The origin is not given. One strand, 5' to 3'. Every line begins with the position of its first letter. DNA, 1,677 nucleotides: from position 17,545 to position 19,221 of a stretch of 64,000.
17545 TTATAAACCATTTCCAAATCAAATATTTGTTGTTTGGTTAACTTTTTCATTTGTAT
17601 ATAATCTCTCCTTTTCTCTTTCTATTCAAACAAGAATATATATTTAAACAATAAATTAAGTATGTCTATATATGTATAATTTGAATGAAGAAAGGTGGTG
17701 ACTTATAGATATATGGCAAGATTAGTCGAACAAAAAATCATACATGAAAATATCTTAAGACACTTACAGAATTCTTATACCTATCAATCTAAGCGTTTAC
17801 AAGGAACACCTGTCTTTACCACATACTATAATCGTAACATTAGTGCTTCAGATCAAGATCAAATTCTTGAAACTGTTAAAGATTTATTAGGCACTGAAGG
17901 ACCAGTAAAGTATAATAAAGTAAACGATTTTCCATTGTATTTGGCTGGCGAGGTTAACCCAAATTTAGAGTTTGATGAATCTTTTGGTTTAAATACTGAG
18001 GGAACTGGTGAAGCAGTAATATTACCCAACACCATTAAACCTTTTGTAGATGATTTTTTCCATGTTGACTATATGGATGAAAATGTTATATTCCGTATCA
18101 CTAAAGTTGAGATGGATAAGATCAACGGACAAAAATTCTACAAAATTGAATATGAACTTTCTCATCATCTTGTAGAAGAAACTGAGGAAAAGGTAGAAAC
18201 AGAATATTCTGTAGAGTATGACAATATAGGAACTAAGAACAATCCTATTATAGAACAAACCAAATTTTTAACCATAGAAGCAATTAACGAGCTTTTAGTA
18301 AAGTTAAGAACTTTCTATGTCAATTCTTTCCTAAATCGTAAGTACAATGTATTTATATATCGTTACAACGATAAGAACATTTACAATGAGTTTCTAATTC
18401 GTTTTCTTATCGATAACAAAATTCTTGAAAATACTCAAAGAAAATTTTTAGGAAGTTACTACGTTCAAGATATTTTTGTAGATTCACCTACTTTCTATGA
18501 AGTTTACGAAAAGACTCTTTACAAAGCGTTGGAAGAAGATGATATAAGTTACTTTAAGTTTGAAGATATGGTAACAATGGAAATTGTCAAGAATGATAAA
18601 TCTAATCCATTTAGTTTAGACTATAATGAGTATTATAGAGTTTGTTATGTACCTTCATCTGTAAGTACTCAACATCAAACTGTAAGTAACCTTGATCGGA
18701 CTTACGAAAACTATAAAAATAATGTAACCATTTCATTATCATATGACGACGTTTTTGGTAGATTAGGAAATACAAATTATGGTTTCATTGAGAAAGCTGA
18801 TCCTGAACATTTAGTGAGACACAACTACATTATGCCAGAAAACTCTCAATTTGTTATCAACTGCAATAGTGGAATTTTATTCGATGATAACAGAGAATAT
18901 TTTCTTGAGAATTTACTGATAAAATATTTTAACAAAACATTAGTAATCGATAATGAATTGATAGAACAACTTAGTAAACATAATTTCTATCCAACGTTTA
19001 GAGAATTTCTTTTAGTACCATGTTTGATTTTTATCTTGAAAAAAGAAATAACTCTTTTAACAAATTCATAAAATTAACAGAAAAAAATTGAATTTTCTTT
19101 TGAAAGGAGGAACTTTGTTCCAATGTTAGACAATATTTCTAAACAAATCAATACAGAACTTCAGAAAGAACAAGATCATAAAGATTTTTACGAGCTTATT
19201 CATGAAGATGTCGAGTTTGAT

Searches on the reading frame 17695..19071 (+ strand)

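Call 45: search_protein_families(library=phrogs, proteins=[window:17695-19071:+], max_evalue=0.00001)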
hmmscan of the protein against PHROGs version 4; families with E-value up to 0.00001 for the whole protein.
window:17695-19071:+ (458 aa): 1 family
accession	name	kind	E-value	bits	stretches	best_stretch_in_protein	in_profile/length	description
phrog_3013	-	head and packaging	7.8e-34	118.3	1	34-450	44-421/426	virion structural protein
